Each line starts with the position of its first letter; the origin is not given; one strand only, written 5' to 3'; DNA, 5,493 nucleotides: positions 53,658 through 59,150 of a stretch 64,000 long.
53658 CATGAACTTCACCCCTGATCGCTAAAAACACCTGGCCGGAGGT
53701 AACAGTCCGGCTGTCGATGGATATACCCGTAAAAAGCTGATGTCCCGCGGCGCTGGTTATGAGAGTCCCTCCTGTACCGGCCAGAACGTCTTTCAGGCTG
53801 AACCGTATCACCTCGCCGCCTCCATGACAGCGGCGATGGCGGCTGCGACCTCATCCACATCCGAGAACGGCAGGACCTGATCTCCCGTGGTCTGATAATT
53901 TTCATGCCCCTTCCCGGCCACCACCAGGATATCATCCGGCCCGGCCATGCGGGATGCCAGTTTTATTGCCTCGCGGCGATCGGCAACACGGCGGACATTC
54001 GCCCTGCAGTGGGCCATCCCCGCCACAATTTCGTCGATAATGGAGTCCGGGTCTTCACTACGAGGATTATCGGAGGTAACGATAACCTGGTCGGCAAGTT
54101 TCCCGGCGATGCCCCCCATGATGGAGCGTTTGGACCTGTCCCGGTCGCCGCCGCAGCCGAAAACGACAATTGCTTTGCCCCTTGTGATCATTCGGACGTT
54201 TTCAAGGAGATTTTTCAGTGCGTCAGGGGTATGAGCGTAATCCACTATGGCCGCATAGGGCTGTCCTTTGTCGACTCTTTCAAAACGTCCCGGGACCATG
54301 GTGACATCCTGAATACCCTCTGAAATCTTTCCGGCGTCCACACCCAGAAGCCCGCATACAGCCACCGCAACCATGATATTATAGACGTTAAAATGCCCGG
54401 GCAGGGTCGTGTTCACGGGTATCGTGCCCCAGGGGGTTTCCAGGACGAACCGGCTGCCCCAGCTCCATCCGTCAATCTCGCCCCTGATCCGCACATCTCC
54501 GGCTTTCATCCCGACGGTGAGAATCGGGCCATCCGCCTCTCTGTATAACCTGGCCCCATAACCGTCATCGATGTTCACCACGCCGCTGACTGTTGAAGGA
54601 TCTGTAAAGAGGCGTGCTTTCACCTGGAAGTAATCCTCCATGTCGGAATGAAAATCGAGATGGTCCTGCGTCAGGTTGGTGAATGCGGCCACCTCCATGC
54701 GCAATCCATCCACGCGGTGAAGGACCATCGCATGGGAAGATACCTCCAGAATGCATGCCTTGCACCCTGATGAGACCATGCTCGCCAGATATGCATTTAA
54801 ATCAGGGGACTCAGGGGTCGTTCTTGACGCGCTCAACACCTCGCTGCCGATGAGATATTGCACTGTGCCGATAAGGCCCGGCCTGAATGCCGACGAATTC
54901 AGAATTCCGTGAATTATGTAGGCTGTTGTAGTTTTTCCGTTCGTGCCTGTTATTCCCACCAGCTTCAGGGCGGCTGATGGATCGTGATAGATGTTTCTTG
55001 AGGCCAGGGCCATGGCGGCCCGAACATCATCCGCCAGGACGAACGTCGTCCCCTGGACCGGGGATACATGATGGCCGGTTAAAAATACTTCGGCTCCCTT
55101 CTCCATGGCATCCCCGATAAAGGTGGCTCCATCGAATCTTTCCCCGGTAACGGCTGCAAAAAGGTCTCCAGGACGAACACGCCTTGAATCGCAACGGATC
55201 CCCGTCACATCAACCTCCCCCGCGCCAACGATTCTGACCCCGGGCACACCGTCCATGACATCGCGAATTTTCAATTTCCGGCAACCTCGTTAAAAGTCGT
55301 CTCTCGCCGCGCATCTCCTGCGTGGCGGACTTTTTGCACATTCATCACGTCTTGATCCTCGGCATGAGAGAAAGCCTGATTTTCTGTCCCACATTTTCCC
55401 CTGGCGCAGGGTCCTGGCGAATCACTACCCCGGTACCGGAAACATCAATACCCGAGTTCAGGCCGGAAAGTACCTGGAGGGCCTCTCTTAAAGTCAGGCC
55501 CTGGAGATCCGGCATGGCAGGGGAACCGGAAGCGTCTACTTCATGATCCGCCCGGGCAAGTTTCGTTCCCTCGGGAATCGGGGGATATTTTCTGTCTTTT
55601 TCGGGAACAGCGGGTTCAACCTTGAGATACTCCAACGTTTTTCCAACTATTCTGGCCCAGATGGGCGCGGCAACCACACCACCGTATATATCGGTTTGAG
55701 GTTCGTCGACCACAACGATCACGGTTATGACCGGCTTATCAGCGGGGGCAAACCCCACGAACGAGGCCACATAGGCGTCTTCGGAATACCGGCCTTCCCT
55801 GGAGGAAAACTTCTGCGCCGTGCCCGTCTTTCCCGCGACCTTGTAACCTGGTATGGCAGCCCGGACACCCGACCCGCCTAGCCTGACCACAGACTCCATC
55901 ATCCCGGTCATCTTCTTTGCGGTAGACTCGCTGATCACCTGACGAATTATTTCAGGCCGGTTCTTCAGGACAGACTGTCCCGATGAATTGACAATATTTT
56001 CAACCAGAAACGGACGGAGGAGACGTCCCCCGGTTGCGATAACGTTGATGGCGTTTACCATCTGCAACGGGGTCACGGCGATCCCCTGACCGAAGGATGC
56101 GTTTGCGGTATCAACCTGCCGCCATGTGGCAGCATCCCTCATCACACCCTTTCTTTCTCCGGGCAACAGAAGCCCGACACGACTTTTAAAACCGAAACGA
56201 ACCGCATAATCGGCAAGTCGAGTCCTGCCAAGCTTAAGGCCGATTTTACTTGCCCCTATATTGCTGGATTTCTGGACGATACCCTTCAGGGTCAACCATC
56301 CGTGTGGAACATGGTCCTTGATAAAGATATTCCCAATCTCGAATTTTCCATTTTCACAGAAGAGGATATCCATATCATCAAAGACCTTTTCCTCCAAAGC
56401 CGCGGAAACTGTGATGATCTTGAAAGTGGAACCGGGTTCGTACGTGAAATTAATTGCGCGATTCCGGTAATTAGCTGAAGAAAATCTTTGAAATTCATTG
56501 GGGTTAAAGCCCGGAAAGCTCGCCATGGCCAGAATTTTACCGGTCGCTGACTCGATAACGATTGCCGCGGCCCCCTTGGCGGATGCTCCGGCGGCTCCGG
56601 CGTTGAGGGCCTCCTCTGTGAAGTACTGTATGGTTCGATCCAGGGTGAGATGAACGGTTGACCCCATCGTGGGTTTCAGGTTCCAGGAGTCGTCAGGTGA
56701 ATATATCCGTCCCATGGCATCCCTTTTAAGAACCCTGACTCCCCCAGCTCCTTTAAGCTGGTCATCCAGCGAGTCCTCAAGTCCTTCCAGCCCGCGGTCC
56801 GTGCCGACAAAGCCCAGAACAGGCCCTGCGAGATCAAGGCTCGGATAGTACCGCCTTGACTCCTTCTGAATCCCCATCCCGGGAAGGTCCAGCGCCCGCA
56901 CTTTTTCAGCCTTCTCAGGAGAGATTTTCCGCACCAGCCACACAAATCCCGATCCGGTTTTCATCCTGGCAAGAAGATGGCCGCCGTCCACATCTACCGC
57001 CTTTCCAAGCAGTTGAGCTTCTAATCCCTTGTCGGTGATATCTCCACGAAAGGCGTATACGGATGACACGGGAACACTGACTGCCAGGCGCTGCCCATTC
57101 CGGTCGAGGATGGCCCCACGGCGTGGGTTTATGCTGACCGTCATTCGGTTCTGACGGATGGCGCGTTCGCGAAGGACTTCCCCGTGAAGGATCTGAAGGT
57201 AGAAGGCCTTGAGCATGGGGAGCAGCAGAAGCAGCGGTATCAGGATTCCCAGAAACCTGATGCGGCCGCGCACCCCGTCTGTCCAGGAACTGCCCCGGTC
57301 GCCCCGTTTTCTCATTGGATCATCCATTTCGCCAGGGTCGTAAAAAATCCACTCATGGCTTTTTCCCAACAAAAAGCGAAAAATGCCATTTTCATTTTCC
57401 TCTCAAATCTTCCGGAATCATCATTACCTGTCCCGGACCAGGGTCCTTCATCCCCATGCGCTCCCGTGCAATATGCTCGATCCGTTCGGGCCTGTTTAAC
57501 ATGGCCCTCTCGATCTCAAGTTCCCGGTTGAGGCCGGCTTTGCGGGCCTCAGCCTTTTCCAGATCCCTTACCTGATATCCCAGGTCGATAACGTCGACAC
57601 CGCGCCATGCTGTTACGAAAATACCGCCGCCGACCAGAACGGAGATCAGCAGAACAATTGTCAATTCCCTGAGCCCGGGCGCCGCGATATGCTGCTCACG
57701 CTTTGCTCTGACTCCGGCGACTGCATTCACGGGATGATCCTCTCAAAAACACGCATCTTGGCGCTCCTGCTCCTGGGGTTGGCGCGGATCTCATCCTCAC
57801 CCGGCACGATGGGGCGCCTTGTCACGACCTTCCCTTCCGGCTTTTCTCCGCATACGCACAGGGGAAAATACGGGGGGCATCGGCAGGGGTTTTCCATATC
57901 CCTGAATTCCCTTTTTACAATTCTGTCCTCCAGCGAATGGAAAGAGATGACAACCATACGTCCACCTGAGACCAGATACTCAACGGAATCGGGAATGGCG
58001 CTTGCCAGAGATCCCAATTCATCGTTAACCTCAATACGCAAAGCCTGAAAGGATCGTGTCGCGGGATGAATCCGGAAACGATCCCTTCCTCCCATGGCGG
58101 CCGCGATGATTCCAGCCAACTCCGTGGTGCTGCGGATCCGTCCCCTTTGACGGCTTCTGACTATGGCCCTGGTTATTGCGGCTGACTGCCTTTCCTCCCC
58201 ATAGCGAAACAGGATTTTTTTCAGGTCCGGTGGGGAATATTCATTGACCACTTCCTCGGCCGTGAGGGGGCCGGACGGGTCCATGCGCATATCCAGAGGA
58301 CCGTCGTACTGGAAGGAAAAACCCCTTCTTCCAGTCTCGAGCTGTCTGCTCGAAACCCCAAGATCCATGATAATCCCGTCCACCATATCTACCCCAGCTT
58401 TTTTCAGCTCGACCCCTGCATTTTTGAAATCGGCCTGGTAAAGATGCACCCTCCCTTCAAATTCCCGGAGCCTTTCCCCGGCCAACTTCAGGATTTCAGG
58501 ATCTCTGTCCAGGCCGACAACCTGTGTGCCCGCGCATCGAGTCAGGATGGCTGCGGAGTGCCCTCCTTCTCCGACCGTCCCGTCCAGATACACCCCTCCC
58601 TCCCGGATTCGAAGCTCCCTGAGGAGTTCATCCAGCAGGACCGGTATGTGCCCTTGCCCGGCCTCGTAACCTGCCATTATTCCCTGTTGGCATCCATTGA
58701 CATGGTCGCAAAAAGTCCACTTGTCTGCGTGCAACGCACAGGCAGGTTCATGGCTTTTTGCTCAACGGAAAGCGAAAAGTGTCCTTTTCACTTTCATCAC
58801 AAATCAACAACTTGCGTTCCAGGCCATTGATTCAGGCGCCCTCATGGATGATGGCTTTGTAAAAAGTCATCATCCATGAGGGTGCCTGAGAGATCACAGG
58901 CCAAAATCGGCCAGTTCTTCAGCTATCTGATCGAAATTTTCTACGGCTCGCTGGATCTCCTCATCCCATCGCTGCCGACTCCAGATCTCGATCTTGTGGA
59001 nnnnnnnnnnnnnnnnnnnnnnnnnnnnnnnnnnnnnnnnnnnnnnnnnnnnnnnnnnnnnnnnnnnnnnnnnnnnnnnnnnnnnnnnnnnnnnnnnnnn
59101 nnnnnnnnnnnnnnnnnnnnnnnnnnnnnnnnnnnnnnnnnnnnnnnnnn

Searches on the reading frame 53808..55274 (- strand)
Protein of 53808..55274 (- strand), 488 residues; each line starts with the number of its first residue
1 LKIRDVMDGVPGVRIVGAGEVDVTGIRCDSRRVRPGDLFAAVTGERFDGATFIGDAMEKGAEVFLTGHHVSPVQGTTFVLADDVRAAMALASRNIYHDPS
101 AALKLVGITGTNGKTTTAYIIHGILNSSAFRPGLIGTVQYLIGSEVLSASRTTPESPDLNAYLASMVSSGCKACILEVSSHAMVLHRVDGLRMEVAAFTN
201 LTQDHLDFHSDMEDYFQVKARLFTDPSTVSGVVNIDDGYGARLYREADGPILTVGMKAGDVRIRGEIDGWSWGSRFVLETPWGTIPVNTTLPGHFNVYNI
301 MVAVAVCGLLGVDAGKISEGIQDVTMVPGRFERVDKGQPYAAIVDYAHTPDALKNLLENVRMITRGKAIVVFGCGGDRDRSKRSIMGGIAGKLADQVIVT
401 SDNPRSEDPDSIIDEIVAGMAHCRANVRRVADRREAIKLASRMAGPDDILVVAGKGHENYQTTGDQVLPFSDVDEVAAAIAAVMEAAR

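Call 61: find_homologous_proteins(query=window:53808-55274:-, max_evalue=1e-120)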
Query window:53808-55274:- (488 aa): 554 proteins with E <= 1e-120 among 8000 candidates; the best 120 are listed.
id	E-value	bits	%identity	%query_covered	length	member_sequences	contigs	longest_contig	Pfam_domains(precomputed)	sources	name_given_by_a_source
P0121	0.0e+0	1086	100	100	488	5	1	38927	PF02875.27,PF08245.19,PF01225.31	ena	-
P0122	6.7e-264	894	82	100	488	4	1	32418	PF02875.27,PF08245.19,PF01225.31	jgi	-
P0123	3.0e-195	668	64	98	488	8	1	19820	PF02875.27,PF08245.19,PF01225.31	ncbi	-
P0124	1.1e-192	659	61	100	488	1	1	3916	PF02875.27,PF08245.19,PF01225.31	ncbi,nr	ncbi:UDP-N-acetylmuramoyl-L-alanyl-D-glutamate--2,6-diaminopimelate ligase [bacterium]|nr:MAG: UDP-N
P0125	2.3e-192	658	63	98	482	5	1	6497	PF02875.27,PF08245.19,PF01225.31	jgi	-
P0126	2.8e-192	658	63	98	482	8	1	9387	PF02875.27,PF08245.19,PF01225.31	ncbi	-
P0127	3.1e-192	658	62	98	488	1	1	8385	PF02875.27,PF08245.19,PF01225.31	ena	-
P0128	6.7e-192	656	61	99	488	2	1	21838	PF02875.27,PF08245.19,PF01225.31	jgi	jgi:UDP-N-acetylmuramoyl-L-alanyl-D-glutamate--2,6-diaminopimelate ligase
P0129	5.0e-190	650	60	99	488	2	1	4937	PF02875.27,PF08245.19,PF01225.31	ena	-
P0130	8.8e-188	643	59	98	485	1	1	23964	PF02875.27,PF08245.19,PF01225.31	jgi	-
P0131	2.2e-187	642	60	99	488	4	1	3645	PF02875.27,PF08245.19,PF01225.31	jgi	-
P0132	6.0e-187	640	59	99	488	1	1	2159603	PF02875.27,PF08245.19,PF01225.31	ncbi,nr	ncbi:MAG: UDP-N-acetylmuramoyl-L-alanyl-D-glutamate--2,6-diaminopimelate ligase [bacterium]|nr:MAG: 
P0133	2.8e-186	638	60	98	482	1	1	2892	PF02875.27,PF08245.19,PF01225.31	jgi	jgi:UDP-N-acetylmuramoyl-L-alanyl-D-glutamate--2,6-diaminopimelate ligase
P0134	6.5e-186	637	75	77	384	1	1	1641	PF02875.27,PF08245.19,PF01225.31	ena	-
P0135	1.1e-185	636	63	96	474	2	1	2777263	PF02875.27,PF08245.19,PF01225.31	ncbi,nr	ncbi:MAG: UDP-N-acetylmuramoyl-L-alanyl-D-glutamate--2,6-diaminopimelate ligase [bacterium]|nr:MAG: 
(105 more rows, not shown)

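Call 62: find_encoding_contigs(protein=P0122, flank=10000, max_places=1)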
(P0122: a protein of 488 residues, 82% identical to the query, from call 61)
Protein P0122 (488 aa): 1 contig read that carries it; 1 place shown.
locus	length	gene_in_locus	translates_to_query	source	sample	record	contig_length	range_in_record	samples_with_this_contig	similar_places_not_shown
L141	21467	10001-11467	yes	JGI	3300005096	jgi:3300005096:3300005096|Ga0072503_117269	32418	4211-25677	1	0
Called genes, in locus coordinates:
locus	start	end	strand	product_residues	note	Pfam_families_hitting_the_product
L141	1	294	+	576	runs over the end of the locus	PF14716:HHH_8, PF14520:HHH_5, PF14791:DNA_pol_B_thumb, PF02811:PHP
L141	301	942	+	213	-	PF00730:HhH-GPD, PF00633:HHH (weak)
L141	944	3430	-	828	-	PF28492:Beta_helix_4 (faint), PF05048:NosD, PF13229:Beta_helix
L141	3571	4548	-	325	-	PF03773:ArsP_1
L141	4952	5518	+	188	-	PF00578:AhpC-TSA, PF08534:Redoxin, PF13905:Thioredoxin_8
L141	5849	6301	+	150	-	PF02381:MraZ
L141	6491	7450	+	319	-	PF01795:Methyltransf_5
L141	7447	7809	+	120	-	PF04977:DivIC (weak)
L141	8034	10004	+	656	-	PF03717:PBP_dimer, PF00905:Transpeptidase, PF03793:PASTA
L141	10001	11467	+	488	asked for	PF01225:Mur_ligase, PF08245:Mur_ligase_M, PF02875:Mur_ligase_C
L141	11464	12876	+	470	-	PF01225:Mur_ligase, PF08245:Mur_ligase_M, PF02875:Mur_ligase_C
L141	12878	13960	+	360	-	PF00953:Glycos_transf_4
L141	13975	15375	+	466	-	PF21799:MurD-like_N, PF08245:Mur_ligase_M, PF02875:Mur_ligase_C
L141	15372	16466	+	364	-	PF01098:FTSW_RODA_SPOVE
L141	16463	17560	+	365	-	PF03033:Glyco_transf_28, PF04101:Glyco_tran_28_C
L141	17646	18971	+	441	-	PF01225:Mur_ligase, PF08245:Mur_ligase_M, PF02875:Mur_ligase_C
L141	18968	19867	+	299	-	PF01565:FAD_binding_4, PF02873:MurB_C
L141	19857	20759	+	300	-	PF01820:Dala_Dala_lig_N, PF02655:ATP-grasp_3 (weak), PF07478:Dala_Dala_lig_C, PF13535:ATP-grasp_4 (faint)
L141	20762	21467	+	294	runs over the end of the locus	PF08478:POTRA_1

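Call 63: find_encoding_contigs(protein=P0123, flank=10000, max_places=1)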
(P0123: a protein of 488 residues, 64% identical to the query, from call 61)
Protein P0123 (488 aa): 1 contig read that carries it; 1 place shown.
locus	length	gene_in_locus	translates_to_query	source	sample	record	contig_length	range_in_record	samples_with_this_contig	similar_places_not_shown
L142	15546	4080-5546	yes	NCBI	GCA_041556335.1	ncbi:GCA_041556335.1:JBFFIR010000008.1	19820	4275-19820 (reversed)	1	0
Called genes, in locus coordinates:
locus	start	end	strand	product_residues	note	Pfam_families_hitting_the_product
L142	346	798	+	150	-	PF02381:MraZ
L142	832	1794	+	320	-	PF01795:Methyltransf_5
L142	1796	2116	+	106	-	PF04999:FtsL, PF04977:DivIC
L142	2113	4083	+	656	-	PF03717:PBP_dimer, PF21922:PBP_dimer_2 (faint), PF00905:Transpeptidase, PF03793:PASTA (weak)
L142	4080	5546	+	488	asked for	PF01225:Mur_ligase, PF08245:Mur_ligase_M, PF02875:Mur_ligase_C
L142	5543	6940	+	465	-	PF01225:Mur_ligase, PF08245:Mur_ligase_M, PF02875:Mur_ligase_C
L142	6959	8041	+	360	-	PF00953:Glycos_transf_4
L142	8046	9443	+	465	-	PF21799:MurD-like_N, PF08245:Mur_ligase_M, PF02875:Mur_ligase_C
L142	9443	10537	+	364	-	PF01098:FTSW_RODA_SPOVE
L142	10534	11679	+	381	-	PF03033:Glyco_transf_28, PF04101:Glyco_tran_28_C, PF13692:Glyco_trans_1_4 (weak)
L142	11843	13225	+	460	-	PF01225:Mur_ligase, PF08245:Mur_ligase_M, PF02875:Mur_ligase_C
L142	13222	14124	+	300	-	PF01565:FAD_binding_4, PF02873:MurB_C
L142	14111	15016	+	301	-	PF01820:Dala_Dala_lig_N, PF02655:ATP-grasp_3, PF02222:ATP-grasp (weak), PF02786:CPSase_L_D2 (weak), PF07478:Dala_Dala_lig_C, PF13535:ATP-grasp_4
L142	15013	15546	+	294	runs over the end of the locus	PF08478:POTRA_1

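Call 90: find_encoding_contigs(protein=P0121, flank=10000, max_places=4)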
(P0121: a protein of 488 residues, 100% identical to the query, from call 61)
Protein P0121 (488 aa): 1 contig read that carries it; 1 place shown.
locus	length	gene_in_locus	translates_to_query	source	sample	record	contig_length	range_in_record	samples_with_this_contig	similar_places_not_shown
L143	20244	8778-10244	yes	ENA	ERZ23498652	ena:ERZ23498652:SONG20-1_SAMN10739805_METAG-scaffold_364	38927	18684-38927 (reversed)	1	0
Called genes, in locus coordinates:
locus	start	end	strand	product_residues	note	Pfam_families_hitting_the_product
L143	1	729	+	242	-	?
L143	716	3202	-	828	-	PF28492:Beta_helix_4 (faint), PF05048:NosD, PF13229:Beta_helix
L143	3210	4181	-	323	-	PF03773:ArsP_1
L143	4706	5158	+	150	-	PF02381:MraZ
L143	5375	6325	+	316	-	PF01795:Methyltransf_5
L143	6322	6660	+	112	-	PF04977:DivIC (weak)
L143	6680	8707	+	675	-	PF03717:PBP_dimer, PF21922:PBP_dimer_2 (faint), PF00905:Transpeptidase, PF03793:PASTA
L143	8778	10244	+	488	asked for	PF01225:Mur_ligase, PF08245:Mur_ligase_M, PF02875:Mur_ligase_C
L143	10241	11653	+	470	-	PF01225:Mur_ligase, PF08245:Mur_ligase_M, PF02875:Mur_ligase_C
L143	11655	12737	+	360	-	PF00953:Glycos_transf_4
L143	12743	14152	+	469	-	PF21799:MurD-like_N, PF08245:Mur_ligase_M, PF02875:Mur_ligase_C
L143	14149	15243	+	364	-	PF01098:FTSW_RODA_SPOVE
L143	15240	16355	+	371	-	PF03033:Glyco_transf_28, PF04101:Glyco_tran_28_C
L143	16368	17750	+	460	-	PF01225:Mur_ligase, PF08245:Mur_ligase_M, PF02875:Mur_ligase_C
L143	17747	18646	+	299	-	PF01565:FAD_binding_4, PF02873:MurB_C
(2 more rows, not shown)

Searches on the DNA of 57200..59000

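Call 20: search_rna_families(source=window, start=57200, end=59000, threshold=evalue, max_evalue=10)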
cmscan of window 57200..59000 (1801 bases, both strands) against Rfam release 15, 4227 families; matches with E-value up to 10: 14.
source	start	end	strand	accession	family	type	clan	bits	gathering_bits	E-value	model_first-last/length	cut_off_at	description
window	58834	58889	+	RF03269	mir-5697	Gene; miRNA;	-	35.8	50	4.1e-05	1-59/59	no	mir-5697 microRNA precursor family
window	58825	58896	+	RF00904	mir-392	Gene; miRNA;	-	35.2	62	0.0001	1-75/75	no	mir-392 microRNA precursor family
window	58829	58892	-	RF00904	mir-392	Gene; miRNA;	-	30.6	62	0.0017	1-75/75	no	mir-392 microRNA precursor family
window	58834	58887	+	RF03900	mir-9242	Gene; miRNA;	-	29.6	62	0.013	1-66/66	no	mir-9242 microRNA precursor family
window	58832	58889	-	RF04092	MIR1508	Gene; miRNA;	-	20.7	70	0.56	1-91/91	no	MIR1508 microRNA precursor family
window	58836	58904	+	RF03114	RT-1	Gene; sRNA;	-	19.5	106.4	2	1-107/107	no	RT-1 RNA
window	58040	58094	+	RF01952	SOX2OT_exon2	Gene; lncRNA;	-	17.1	45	0.56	1-69/69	no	SOX2 overlapping transcript exon 2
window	58830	58892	+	RF00715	mir-383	Gene; miRNA;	-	15.7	70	5.1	1-73/73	no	mir-383 microRNA precursor family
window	58424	58492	-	RF03401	mir-1323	Gene; miRNA;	-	15.6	98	8.5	1-73/73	no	mir-1323 microRNA precursor family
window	57249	57306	+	RF02044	CDKN2B-AS_2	Gene; lncRNA;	-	14.8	50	4.6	1-46/46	no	CDKN2B antisense RNA 1 convserved region 2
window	58945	58968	-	RF01309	sR60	Gene; snRNA; snoRNA; CD-box;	CL00132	14.4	50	4.8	1-55/55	no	Small nucleolar RNA sR60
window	57238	57327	-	RF01123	sR35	Gene; snRNA; snoRNA; CD-box;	-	13.7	60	2.7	1-57/57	no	Small nucleolar RNA sR35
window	58210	58243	+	RF02219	ZNRD1-AS1_2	Gene; lncRNA;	-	12.7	60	5.5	1-76/76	no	ZNRD1 antisense RNA 1 conserved region 2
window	57385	57431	-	RF01121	sR38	Gene; snRNA; snoRNA; CD-box;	-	12.4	50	7.6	1-59/59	no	Small nucleolar RNA sR38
